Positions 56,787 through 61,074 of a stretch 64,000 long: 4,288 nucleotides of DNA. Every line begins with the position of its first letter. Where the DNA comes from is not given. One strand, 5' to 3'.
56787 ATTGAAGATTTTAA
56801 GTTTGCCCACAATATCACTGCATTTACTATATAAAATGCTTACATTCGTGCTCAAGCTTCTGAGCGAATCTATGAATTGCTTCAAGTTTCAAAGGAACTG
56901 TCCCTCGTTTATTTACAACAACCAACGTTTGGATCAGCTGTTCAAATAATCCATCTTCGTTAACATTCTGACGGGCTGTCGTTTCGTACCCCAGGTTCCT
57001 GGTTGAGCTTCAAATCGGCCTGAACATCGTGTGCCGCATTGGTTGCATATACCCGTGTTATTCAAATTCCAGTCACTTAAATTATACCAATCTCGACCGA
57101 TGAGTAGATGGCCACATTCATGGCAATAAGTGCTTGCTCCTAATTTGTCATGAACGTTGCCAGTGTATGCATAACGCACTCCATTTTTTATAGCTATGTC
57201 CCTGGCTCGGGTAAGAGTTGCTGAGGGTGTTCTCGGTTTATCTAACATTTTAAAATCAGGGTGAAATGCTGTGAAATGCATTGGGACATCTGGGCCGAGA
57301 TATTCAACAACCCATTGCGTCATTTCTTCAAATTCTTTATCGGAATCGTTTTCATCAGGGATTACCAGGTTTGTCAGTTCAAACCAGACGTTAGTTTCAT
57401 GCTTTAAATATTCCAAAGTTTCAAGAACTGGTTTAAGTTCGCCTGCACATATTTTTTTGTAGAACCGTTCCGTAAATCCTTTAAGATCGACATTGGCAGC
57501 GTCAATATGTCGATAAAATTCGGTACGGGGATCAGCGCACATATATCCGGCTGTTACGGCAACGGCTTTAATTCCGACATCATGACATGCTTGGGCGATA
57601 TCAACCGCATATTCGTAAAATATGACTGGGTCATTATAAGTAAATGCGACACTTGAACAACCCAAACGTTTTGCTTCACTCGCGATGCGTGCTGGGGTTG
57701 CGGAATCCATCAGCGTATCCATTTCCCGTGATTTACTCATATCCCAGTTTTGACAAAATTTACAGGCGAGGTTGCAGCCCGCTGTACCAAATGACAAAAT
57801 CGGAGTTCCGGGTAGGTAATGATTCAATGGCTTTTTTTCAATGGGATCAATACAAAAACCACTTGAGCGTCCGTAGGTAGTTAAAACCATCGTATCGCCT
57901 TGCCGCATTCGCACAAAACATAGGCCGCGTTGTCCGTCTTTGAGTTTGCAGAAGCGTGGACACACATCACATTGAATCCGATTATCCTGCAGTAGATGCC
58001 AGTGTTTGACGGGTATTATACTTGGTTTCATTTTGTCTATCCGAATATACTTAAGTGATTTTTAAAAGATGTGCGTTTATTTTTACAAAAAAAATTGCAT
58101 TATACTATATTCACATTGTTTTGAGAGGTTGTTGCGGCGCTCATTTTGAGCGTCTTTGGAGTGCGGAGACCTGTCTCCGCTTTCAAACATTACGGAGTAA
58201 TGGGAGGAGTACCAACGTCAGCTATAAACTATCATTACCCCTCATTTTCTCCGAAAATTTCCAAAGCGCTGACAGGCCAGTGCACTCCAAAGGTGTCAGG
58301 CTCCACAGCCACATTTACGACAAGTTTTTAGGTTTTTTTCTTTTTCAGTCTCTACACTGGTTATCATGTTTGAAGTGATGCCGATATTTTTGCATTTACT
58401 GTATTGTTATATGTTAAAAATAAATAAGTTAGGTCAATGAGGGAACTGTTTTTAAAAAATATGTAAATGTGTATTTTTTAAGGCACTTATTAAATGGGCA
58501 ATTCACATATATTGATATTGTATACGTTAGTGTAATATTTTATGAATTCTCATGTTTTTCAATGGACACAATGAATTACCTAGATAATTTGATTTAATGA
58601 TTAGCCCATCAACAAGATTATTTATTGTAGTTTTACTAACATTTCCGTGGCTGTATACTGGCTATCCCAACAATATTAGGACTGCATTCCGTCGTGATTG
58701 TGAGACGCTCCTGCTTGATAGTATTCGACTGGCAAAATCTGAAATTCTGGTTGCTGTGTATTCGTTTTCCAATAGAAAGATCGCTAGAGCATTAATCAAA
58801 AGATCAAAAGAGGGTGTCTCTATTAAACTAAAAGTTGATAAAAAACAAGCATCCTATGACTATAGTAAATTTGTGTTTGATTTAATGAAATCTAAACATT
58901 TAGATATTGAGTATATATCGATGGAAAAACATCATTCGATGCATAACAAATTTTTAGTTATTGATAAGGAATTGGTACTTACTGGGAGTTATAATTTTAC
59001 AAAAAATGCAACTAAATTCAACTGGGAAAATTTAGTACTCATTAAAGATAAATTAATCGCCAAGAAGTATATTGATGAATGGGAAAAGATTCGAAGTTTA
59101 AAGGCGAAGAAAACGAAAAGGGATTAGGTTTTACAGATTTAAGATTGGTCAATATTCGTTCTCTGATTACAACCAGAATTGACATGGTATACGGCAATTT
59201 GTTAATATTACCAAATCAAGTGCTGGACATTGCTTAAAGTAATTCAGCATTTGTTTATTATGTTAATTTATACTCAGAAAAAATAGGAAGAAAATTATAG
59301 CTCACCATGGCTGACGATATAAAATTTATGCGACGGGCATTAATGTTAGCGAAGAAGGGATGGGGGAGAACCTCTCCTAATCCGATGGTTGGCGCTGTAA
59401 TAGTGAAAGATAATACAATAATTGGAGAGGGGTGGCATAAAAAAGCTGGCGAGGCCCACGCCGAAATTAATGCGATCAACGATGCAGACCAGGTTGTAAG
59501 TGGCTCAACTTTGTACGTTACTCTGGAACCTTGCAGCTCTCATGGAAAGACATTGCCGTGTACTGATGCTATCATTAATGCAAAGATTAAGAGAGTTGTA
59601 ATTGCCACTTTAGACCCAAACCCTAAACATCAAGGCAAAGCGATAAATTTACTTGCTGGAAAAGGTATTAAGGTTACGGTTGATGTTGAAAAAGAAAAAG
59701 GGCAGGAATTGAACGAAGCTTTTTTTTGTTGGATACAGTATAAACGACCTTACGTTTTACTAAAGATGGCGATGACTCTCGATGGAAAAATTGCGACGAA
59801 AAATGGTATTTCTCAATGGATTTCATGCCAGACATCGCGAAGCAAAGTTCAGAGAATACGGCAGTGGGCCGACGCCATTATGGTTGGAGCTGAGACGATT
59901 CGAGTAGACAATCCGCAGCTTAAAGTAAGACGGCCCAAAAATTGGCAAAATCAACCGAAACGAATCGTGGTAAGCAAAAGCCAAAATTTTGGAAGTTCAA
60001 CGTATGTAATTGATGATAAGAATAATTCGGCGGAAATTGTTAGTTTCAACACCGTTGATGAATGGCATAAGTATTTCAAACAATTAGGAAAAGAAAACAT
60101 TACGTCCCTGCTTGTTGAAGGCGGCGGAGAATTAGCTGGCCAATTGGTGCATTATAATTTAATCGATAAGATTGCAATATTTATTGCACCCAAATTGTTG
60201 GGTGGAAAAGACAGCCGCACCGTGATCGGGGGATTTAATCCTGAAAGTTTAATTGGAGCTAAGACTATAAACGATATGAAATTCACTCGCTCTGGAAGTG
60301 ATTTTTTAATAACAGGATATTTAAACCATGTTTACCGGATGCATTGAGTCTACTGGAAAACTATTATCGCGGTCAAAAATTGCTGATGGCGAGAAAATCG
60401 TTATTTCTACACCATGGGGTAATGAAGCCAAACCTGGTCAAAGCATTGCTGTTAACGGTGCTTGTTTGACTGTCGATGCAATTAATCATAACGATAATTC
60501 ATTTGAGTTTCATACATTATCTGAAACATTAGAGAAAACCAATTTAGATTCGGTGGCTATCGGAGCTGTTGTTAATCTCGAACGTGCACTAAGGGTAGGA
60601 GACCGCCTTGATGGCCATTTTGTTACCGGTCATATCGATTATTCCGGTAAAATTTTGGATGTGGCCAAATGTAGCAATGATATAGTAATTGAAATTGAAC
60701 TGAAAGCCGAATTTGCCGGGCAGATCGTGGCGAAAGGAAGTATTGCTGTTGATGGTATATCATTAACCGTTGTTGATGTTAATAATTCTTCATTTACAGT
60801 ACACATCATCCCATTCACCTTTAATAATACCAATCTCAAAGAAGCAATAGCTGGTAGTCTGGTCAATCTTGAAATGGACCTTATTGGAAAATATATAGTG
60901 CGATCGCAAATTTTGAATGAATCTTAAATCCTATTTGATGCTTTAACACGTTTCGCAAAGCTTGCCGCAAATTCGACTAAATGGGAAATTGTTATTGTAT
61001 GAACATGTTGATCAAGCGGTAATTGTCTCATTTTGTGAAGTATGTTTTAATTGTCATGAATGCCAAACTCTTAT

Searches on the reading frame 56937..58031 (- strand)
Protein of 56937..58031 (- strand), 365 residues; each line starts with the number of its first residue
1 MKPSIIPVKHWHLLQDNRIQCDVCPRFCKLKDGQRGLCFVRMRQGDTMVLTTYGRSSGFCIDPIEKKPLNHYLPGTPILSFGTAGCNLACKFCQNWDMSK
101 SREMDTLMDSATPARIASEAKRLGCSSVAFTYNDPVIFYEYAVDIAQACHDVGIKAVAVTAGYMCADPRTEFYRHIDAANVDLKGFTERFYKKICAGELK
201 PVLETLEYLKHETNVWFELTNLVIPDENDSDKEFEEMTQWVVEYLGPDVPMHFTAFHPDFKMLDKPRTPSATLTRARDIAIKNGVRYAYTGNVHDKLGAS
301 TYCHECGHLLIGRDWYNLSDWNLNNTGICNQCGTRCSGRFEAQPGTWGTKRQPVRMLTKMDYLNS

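Call 7: search_protein_families(library=pfam, proteins=[window:56937-58031:-], max_evalue=0.001)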
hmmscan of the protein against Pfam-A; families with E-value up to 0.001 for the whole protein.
window:56937-58031:- (365 aa): 2 families
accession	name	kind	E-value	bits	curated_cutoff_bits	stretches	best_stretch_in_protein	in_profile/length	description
PF04055.27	Radical_SAM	-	2.1e-17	64.2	29.5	1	83-234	4-162/166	Radical SAM superfamily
PF13353.11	Fer4_12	-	0.00025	21.8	22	1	81-171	11-100/137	4Fe-4S single cluster domain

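Call 18: search_protein_families(library=ncbifam, proteins=[window:56937-58031:-], max_evalue=0.01)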
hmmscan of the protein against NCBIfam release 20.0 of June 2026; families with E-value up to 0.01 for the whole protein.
window:56937-58031:- (365 aa): 24 families
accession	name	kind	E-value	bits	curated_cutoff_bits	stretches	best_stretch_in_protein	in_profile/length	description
TIGR04337.1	AmmeMemoSam_rS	hypoth_equivalog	2.9e-195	648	220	1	9-356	2-349/349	AmmeMemoRadiSam system radical SAM enzyme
TIGR02493.1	PFLA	equivalog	5.3e-14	52.2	231.75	1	75-242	15-184/235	pyruvate formate-lyase-activating protein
TIGR02494.1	PFLE_PFLC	subfamily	1.4e-11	44.2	174.35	1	131-257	130-255/293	glycyl-radical enzyme activating protein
TIGR02495.1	NrdG2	equivalog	2e-09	37.1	131.15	1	83-243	23-182/193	anaerobic ribonucleoside-triphosphate reductase activating protein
TIGR04041.1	activase_YjjW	hypoth_equivalog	2.6e-08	33.6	250.2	1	140-259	124-241/276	YjjW family glycine radical enzyme activase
TIGR02668.1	moaA_archaeal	equivalog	4.9e-08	32.3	325.25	1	83-243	17-185/303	GTP 3',8-cyclase MoaA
NF033717.2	HPDL_rSAM_activ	equivalog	1e-07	31.5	420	1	127-241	133-248/311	4-hydroxyphenylacetate decarboxylase activase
TIGR04003.1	rSAM_BssD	equivalog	1.2e-07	31.2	496.45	1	126-244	129-247/314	[benzylsuccinate synthase]-activating enzyme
NF008356.0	PRK11145.1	equivalog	3.7e-07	29.7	375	1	83-241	27-188/246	pyruvate formate lyase 1-activating protein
NF001199.0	PRK00164.2-1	equivalog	5.4e-07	29.1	231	1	83-212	19-148/308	GTP 3',8-cyclase MoaA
TIGR02666.1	moaA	equivalog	2.9e-06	26.5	284.05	1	83-241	17-180/336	GTP 3',8-cyclase MoaA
NF043069.1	T4HPD_activ_SAM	equivalog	5.4e-06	26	425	1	99-242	101-240/299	trans-4-hydroxy-L-proline dehydratase activase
NF048010.1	SfplDhtActHpsHDes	equivalog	1.2e-05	24.3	430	1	134-257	141-264/298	(2S)-3-sulfopropanediol dehydratase activating enzyme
TIGR04317.1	W_rSAM_matur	equivalog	3.4e-05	23.1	380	1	83-211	11-138/349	tungsten cofactor oxidoreductase radical SAM maturase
TIGR04251.1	SCM_rSAM_ScmF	equivalog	5e-05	22.8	400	1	79-174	7-102/353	SynChlorMet cassette radical SAM/SPASM protein ScmF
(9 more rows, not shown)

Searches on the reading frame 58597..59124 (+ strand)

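Call 7: search_protein_families(library=pfam, proteins=[window:58597-59124:+], max_evalue=0.001)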
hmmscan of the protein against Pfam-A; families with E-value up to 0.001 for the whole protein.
window:58597-59124:+ (176 aa): 3 families
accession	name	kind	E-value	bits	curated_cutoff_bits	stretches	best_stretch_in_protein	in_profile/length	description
PF13091.12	PLDc_2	-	2.6e-25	89.2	27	1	39-164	1-130/132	PLD-like domain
PF07894.18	SACK1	-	3.2e-05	24.1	21.4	1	42-154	133-258/274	Scaffolding anchor of CK1 domain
PF00614.28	PLDc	-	6.8e-05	23.2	21.9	1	115-137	5-27/28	Phospholipase D Active site motif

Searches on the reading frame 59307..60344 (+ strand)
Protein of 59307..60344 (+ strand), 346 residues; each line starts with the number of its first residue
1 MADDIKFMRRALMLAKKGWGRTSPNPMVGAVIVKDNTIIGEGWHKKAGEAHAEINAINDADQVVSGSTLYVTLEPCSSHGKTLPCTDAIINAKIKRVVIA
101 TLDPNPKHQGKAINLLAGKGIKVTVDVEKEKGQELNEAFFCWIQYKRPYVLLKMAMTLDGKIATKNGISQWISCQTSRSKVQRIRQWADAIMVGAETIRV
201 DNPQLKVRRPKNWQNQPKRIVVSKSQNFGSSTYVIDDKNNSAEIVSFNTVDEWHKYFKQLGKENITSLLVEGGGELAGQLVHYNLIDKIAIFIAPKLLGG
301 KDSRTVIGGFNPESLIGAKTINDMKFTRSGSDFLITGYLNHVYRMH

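Call 7: search_protein_families(library=pfam, proteins=[window:59307-60344:+], max_evalue=0.001)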
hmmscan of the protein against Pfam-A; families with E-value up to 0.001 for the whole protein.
window:59307-60344:+ (346 aa): 4 families
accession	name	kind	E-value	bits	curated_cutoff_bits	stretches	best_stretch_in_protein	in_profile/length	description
PF01872.23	RibD_C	-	9.5e-45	153.3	24.1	1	148-333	1-195/197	RibD C-terminal domain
PF00383.29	dCMP_cyt_deam_1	-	3.1e-22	78.8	25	1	2-100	2-101/102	Cytidine and deoxycytidylate deaminase zinc-binding region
PF14437.12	MafB19-deam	-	6.2e-16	59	27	1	3-142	2-140/142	MafB19-like deaminase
PF18785.7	Inv-AAD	-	0.00039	20.7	26.5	0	63-125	50-116/129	Invertebrate-AID/APOBEC-deaminase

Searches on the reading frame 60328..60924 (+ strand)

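Call 7: search_protein_families(library=pfam, proteins=[window:60328-60924:+], max_evalue=0.001)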
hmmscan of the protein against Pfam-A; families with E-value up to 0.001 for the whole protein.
window:60328-60924:+ (199 aa): 1 family
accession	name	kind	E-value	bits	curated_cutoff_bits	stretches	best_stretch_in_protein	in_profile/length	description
PF00677.23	Lum_binding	-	3.6e-43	145.9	27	2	100-184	1-86/86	Lumazine binding domain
